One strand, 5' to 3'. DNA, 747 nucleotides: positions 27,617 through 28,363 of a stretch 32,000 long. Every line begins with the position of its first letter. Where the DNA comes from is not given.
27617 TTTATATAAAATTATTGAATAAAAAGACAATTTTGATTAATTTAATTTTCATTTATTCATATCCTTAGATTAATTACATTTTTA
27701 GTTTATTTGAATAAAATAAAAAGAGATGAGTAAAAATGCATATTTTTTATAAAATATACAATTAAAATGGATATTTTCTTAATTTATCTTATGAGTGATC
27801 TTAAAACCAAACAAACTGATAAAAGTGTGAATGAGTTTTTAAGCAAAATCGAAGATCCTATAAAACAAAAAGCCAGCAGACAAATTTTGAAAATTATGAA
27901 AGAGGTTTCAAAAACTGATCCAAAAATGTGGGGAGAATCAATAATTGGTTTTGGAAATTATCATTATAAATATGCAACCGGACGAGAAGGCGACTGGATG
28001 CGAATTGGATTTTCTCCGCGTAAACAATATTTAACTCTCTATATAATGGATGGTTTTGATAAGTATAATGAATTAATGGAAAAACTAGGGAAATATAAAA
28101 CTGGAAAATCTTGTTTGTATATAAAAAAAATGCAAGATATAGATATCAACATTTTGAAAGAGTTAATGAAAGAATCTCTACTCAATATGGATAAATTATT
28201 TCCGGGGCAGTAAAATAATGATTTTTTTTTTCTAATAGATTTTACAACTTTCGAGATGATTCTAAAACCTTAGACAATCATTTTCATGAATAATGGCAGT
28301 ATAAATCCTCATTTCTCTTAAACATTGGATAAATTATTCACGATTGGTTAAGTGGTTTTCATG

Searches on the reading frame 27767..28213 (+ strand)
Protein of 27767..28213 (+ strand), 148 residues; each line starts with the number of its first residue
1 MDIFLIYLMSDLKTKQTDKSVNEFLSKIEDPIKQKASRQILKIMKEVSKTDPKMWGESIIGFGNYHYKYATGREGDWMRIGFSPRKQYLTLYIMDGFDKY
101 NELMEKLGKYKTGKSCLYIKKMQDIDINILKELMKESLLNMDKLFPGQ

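Call 60: search_protein_families(library=pfam, proteins=[window:27767-28213:+], max_evalue=0.001)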
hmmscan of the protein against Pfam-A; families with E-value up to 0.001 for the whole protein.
window:27767-28213:+ (148 aa): 1 family
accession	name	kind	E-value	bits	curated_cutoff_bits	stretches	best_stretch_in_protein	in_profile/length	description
PF08818.16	DUF1801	-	4.8e-15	56.2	27.2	1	36-137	4-84/85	Domain of unknown function (DU1801)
